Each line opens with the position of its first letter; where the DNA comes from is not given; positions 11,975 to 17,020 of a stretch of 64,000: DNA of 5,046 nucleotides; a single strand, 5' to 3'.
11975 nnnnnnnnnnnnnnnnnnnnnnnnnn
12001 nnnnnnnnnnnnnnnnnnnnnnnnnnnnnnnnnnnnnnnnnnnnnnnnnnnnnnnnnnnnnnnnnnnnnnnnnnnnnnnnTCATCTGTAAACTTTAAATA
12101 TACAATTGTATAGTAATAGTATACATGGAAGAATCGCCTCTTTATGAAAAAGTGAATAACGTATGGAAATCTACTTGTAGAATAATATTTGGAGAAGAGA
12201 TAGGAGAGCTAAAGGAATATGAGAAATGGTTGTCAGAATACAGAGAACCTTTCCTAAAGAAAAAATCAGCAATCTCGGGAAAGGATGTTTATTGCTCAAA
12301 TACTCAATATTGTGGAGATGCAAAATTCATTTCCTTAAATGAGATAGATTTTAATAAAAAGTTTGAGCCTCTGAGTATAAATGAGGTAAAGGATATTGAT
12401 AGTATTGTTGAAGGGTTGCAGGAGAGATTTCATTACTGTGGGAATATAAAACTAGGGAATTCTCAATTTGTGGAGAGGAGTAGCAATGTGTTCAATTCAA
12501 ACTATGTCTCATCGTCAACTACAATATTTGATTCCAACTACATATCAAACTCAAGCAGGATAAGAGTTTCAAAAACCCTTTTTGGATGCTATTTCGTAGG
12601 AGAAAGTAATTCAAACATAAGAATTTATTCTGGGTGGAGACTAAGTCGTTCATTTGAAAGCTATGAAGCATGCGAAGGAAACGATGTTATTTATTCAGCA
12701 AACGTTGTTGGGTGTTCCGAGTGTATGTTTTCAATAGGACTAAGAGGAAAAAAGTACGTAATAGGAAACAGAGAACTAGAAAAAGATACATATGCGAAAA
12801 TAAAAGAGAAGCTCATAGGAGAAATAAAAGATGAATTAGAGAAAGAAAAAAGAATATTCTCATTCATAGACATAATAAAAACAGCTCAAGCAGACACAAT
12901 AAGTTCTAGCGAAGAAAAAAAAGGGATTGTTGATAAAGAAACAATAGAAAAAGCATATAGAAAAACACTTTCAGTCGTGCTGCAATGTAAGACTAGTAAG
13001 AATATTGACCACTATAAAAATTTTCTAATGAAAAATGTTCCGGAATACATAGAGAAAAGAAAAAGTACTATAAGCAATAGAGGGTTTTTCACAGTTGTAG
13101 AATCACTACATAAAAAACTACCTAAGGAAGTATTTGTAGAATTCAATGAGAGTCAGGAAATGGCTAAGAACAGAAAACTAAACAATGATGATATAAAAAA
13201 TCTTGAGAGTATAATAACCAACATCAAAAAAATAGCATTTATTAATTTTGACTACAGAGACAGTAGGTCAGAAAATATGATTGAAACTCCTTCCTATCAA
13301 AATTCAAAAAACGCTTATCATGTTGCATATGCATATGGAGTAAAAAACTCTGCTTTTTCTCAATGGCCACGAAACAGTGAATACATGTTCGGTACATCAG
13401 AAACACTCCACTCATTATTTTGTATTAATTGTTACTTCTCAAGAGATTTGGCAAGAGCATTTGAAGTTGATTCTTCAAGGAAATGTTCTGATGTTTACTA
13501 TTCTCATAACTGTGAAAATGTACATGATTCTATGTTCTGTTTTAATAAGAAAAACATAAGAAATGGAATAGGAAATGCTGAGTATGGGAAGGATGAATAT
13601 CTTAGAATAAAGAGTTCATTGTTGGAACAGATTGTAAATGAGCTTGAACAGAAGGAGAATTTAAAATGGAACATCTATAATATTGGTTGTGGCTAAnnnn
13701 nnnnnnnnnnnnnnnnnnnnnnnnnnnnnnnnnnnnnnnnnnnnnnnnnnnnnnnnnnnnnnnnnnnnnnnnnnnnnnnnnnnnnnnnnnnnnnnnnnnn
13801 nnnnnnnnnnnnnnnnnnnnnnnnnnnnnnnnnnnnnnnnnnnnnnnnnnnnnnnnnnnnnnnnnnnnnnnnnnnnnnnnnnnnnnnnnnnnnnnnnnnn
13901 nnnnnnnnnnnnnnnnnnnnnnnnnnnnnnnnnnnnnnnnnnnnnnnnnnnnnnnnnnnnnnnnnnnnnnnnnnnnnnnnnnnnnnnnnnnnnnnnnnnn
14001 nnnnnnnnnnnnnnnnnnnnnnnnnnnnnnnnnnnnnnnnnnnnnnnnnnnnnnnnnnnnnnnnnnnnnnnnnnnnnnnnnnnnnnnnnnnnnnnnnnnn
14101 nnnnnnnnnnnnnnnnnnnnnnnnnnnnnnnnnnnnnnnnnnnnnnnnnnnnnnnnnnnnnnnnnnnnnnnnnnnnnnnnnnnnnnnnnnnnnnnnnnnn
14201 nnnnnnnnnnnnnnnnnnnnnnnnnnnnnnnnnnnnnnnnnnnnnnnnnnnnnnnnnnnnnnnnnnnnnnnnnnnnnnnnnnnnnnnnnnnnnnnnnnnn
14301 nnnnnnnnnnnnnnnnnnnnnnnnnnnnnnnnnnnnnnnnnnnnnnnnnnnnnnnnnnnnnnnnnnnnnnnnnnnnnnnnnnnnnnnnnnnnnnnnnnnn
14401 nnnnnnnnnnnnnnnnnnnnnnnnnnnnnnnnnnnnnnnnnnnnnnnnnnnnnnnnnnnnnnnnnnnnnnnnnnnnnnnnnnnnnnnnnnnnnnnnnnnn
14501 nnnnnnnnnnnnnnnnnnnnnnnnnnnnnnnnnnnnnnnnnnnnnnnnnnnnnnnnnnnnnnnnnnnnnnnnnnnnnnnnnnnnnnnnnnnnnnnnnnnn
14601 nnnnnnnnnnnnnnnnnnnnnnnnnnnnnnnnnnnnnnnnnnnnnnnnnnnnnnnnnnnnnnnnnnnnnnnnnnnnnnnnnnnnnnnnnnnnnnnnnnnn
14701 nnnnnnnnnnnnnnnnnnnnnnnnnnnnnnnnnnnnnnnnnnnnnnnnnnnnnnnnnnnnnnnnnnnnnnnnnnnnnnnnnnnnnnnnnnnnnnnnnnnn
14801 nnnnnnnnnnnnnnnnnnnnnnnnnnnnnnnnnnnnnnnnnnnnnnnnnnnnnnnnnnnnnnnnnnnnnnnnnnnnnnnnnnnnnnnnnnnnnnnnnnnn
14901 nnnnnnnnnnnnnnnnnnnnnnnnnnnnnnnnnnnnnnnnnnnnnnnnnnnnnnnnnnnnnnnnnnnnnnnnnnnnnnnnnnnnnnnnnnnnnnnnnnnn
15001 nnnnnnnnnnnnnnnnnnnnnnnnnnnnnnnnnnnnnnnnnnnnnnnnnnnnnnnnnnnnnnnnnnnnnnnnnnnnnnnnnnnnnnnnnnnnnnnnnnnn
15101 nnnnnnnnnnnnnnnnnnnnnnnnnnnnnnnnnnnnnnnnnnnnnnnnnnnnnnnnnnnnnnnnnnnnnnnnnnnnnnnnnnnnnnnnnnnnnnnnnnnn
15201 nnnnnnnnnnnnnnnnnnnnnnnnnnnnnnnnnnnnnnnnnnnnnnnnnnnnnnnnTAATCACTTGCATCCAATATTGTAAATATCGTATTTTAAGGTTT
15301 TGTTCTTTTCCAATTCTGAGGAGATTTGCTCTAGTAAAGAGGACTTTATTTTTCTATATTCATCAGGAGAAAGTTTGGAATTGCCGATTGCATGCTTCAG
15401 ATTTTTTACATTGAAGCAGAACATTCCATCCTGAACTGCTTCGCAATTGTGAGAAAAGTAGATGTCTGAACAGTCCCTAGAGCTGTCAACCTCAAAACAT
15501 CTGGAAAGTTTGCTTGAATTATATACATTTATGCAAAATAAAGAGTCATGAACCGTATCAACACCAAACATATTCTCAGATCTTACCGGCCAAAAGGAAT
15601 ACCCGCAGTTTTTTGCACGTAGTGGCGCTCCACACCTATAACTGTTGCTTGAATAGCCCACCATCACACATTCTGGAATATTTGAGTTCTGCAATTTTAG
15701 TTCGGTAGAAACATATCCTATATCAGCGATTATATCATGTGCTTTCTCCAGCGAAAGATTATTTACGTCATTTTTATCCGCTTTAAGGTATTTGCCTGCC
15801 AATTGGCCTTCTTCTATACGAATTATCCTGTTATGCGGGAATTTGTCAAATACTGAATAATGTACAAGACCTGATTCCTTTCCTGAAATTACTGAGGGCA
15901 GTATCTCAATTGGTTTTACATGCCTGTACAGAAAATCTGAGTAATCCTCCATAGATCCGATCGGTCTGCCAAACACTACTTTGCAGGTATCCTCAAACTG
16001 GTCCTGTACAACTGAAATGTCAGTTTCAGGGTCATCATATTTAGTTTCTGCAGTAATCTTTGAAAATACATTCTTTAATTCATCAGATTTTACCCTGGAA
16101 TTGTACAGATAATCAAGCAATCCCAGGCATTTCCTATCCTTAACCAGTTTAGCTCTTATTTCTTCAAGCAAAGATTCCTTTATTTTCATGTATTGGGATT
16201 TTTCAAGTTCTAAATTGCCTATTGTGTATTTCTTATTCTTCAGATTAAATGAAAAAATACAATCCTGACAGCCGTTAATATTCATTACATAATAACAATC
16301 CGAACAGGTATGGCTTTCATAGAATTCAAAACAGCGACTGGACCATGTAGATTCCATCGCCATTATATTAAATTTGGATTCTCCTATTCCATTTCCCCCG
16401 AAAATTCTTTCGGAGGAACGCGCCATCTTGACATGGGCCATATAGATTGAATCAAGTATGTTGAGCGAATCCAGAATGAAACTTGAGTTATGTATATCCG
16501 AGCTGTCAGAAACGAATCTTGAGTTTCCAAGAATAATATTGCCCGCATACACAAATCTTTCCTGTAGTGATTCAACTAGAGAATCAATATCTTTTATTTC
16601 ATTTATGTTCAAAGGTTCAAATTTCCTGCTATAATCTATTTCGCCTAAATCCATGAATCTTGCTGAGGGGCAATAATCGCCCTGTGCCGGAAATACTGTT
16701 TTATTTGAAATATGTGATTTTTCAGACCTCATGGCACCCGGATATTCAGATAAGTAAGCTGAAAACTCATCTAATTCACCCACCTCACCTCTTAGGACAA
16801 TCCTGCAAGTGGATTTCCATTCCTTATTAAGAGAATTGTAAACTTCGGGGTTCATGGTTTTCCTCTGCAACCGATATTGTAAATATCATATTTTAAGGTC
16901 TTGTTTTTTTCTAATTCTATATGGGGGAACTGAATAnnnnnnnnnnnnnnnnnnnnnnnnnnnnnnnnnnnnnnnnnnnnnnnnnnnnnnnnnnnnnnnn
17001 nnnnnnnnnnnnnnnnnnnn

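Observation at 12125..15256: Mosaic identity between tandem paralogs indicates gene conversion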

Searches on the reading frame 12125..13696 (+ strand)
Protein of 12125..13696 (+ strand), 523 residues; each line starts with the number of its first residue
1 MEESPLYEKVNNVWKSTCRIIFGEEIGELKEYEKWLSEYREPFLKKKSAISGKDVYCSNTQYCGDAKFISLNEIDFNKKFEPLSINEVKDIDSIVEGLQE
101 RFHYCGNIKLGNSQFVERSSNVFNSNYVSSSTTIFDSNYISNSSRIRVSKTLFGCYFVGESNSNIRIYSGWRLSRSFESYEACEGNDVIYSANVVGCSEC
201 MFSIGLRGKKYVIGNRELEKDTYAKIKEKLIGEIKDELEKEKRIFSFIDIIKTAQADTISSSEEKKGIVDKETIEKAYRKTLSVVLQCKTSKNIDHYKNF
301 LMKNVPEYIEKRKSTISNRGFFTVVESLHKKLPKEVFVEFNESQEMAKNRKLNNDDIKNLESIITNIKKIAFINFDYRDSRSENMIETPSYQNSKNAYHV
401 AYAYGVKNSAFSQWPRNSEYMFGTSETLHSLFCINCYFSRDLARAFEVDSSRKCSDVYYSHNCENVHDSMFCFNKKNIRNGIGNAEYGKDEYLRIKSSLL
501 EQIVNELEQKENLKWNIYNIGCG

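Call 4: search_protein_families(library=pfam, proteins=[window:12125-13696:+])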
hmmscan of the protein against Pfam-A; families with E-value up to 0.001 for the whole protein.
window:12125-13696:+ (523 aa): 0 families

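Call 9: search_protein_families(library=ncbifam, proteins=[window:12125-13696:+], max_evalue=0.01)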
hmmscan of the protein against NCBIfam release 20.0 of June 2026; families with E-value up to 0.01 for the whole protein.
window:12125-13696:+ (523 aa): 0 families

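Call 42: search_protein_families(library=padloc, proteins=[window:12125-13696:+], max_evalue=0.01)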
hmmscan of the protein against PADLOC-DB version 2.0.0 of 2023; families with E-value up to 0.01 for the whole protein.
window:12125-13696:+ (523 aa): 0 families

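Call 70: search_protein_families(library=pfam, proteins=[window:12125-13696:+], max_evalue=10)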
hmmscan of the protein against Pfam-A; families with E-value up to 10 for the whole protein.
window:12125-13696:+ (523 aa): 4 families
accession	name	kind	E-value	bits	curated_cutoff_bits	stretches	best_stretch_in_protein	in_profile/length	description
PF10496.14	Syntaxin-18_N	-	0.13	13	30.6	1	248-315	8-78/87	SNARE-complex protein Syntaxin-18 N-terminus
PF00257.24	Dehydrin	-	0.25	12.2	30.6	1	220-271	95-145/154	Dehydrin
PF25076.1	LIM_FHL2-3_N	-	0.79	10.4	35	0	197-213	2-16/28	FHL2/3 N-terminal LIM domain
PF12686.12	DUF3800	-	7.4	7.7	21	1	211-386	19-136/149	Protein of unknown function (DUF3800)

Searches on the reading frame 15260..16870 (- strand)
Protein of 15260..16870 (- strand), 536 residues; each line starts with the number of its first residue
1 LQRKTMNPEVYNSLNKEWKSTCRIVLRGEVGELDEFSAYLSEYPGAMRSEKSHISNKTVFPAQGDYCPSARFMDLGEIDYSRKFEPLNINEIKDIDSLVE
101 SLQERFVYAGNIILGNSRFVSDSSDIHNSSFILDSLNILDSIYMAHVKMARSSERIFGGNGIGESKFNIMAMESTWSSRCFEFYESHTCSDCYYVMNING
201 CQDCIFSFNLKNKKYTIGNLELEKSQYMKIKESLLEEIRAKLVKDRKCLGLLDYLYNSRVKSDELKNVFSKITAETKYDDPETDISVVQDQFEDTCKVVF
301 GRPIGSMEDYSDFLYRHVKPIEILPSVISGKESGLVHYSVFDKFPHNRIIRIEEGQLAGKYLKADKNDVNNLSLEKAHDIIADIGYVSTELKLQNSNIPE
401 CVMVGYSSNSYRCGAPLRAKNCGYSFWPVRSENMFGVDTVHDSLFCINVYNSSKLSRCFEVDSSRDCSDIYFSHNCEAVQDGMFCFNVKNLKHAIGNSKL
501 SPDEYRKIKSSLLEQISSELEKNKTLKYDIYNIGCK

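Call 4: search_protein_families(library=pfam, proteins=[window:15260-16870:-])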
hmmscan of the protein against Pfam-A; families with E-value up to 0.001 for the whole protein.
window:15260-16870:- (536 aa): 0 families

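Call 9: search_protein_families(library=ncbifam, proteins=[window:15260-16870:-], max_evalue=0.01)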
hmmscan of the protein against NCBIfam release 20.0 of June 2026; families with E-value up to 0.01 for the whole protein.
window:15260-16870:- (536 aa): 0 families

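Call 42: search_protein_families(library=padloc, proteins=[window:15260-16870:-], max_evalue=0.01)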
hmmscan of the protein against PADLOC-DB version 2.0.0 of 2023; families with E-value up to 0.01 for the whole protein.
window:15260-16870:- (536 aa): 0 families

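Call 70: search_protein_families(library=pfam, proteins=[window:15260-16870:-], max_evalue=10)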
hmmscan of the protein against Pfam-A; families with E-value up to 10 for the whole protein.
window:15260-16870:- (536 aa): 1 family
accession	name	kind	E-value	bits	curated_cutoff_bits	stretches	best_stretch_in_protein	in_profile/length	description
PF09662.15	Phenyl_P_gamma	-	0.19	12.4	25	0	278-311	35-68/83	Phenylphosphate carboxylase gamma subunit (Phenyl_P_gamma)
